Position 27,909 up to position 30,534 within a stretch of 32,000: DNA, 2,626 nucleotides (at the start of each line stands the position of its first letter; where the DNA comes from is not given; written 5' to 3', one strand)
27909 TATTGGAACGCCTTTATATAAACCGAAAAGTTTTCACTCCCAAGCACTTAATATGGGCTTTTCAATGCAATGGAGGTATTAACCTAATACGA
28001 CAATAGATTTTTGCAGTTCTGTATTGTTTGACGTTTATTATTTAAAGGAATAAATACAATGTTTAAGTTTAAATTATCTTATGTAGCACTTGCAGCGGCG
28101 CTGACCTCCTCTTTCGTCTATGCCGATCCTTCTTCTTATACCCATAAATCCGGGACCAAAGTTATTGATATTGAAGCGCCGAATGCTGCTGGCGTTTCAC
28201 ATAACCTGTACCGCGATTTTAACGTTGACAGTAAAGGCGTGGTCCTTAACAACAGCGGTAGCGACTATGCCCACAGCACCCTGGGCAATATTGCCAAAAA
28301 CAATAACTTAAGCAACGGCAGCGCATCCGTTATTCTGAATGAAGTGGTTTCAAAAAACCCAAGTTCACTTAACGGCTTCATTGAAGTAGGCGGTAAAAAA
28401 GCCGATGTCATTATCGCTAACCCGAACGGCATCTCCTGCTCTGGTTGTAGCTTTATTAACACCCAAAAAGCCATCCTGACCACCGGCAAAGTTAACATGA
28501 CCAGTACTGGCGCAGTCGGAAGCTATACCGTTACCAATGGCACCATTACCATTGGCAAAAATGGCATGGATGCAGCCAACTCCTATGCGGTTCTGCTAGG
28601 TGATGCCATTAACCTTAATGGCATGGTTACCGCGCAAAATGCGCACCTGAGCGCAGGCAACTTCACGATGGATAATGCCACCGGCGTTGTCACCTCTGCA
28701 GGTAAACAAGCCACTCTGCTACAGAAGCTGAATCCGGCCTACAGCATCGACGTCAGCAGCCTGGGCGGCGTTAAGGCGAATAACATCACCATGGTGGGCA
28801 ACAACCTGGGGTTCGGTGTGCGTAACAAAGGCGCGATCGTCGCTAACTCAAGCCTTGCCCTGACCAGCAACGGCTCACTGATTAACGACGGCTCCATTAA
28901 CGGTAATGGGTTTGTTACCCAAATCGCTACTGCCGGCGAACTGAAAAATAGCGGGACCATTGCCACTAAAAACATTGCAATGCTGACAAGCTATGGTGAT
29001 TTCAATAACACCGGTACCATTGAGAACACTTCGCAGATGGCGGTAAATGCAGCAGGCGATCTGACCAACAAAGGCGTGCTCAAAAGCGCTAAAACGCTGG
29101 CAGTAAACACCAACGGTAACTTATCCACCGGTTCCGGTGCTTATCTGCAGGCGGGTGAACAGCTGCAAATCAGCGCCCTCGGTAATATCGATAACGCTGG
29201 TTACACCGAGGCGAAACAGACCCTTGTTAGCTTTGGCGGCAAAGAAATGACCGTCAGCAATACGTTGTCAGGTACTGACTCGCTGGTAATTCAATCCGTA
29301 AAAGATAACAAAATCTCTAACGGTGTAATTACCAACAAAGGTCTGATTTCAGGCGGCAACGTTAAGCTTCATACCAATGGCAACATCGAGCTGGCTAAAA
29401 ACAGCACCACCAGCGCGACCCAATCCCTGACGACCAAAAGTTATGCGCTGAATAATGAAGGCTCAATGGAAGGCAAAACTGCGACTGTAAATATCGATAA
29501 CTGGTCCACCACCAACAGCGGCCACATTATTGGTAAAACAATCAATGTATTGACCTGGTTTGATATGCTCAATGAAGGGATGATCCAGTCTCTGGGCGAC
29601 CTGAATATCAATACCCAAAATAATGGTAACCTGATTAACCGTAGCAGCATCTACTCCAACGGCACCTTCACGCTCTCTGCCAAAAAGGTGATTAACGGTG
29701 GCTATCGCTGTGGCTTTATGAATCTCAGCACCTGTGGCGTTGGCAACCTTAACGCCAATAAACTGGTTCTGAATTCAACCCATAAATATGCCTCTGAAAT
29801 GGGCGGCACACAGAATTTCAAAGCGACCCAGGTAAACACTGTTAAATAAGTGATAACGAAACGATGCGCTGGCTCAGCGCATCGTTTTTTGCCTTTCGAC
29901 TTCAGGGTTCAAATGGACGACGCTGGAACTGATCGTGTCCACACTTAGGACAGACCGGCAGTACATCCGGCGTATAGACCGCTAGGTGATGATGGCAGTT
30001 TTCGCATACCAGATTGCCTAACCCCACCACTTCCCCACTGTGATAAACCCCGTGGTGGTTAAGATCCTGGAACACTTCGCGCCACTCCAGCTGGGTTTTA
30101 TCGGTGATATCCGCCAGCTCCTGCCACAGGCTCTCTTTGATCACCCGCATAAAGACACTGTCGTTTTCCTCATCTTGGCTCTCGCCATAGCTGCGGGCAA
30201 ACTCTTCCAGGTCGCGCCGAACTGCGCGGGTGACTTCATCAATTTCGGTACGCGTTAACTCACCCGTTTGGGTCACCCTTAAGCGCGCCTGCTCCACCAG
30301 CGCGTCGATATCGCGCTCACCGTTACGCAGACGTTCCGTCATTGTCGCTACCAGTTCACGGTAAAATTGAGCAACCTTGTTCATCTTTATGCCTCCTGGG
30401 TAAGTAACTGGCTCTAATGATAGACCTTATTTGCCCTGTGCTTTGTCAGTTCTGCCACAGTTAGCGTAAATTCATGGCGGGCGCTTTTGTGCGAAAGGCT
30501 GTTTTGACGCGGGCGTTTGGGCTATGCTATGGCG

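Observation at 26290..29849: Compact two-partner secretion pair: ShlB-type TpsB plus a 596-aa 'mini' TpsA with no recognisable cargo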

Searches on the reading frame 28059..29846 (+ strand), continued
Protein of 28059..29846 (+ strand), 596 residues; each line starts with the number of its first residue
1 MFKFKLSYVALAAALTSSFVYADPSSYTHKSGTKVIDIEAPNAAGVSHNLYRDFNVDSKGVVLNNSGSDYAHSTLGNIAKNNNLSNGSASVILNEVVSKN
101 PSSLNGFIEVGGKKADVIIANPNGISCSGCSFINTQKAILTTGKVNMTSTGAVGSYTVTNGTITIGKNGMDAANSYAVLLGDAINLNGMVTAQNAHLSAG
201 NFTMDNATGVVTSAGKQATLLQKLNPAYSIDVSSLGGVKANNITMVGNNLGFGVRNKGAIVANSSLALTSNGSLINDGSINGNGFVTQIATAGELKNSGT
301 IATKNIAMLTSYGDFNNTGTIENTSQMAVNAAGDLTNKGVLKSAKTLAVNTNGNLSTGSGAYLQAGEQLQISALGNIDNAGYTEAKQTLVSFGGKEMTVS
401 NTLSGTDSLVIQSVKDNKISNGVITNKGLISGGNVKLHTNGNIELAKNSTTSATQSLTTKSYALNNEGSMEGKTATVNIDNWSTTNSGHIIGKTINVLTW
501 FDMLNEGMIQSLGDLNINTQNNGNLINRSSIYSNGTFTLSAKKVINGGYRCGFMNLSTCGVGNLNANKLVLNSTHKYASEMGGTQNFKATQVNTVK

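Call 76: search_protein_families(library=pfam, proteins=[L008:8177-9874:+, L008:9928-11337:-, L008:11337-12080:-, L018:7992-9671:+, L018:9676-11091:-, L018:11091-11795:-], max_evalue=0.001)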
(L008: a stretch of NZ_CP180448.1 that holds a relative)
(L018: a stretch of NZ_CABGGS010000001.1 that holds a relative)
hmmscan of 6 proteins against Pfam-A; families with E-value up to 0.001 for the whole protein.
L008:8177-9874:+ (566 aa): 2 families
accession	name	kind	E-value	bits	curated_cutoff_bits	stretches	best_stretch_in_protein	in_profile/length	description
PF00012.26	HSP70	-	6.7e-110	368.5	20.6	2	87-545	103-554/599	Hsp70 protein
PF06723.19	MreB_Mbl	-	5.1e-13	49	27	1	10-189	3-165/327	MreB/Mbl protein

L008:9928-11337:- (469 aa): 1 family
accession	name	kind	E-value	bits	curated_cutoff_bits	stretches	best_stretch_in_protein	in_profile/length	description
PF00226.36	DnaJ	-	0.00017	22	27.8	1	3-47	2-52/63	DnaJ domain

L008:11337-12080:- (247 aa): 1 family
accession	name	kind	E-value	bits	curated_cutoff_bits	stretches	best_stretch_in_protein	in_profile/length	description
PF06889.16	DUF1266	-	2.7e-41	142.1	27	1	52-228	2-175/175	Protein of unknown function (DUF1266)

L018:7992-9671:+ (560 aa): 2 families
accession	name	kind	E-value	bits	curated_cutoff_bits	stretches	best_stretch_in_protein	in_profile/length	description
PF00012.26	HSP70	-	3e-110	369.7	20.6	2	85-543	104-555/599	Hsp70 protein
PF06723.19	MreB_Mbl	-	2.2e-12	46.9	27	1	98-187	77-166/327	MreB/Mbl protein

L018:9676-11091:- (471 aa): 0 families

L018:11091-11795:- (234 aa): 1 family
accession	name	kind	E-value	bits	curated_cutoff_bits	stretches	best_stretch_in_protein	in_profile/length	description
PF06889.16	DUF1266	-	1.4e-42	146.3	27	1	40-215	2-175/175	Protein of unknown function (DUF1266)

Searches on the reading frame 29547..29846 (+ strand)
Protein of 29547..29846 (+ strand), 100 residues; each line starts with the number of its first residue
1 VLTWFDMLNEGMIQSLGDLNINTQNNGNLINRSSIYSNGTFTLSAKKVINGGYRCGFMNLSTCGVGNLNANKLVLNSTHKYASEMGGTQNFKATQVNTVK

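Call 56: find_homologous_proteins(query=A3, max_evalue=0.01)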
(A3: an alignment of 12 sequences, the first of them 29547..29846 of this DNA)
Query A3 (12 sequences) (100 aa, profile of the alignment): 4 proteins with E <= 0.01 among 1112 candidates.
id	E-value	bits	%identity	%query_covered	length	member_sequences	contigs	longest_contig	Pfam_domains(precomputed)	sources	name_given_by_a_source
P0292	6.3e-29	118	27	92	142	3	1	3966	-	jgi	-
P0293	1.9e-24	103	54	94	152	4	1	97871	-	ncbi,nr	ncbi:TPA: filamentous hemagglutinin, partial [Klebsiella oxytoca]|nr:filamentous hemagglutinin [Kleb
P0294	3.7e-24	102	-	-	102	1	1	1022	-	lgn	-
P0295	4.4e-12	64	66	53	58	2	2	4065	-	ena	-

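Call 64: search_solved_structures(query=A3, max_evalue=10, show_alignments=4)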
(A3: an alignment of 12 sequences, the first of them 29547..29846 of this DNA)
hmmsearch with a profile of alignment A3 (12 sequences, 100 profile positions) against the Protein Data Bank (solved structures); distinct sequences matched with E-value up to 10: 0.

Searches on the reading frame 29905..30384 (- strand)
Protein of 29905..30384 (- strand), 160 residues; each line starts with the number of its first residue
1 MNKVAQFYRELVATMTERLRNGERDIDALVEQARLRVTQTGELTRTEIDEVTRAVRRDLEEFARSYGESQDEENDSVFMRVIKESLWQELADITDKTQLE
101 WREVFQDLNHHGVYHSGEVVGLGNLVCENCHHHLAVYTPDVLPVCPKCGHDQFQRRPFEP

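Call 3: search_protein_families(library=pfam, proteins=[window:29905-30384:-], max_evalue=0.01)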
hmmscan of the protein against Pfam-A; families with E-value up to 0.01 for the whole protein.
window:29905-30384:- (160 aa): 4 families
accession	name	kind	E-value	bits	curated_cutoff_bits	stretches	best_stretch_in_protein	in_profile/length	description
PF07295.17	DUF1451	-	3e-52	177.1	26.1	1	15-157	3-146/146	Zinc-ribbon containing domain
PF03874.21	RNA_pol_Rpb4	-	0.0015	19.2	25.6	1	50-132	37-88/116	RNA polymerase Rpb4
PF09723.15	Zn_ribbon_8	-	0.0024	18.3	34.4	1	126-155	7-39/41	Zinc ribbon domain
PF08792.16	A2L_zn_ribbon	-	0.0058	16.7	22.9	0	126-149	5-28/33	A2L zinc ribbon domain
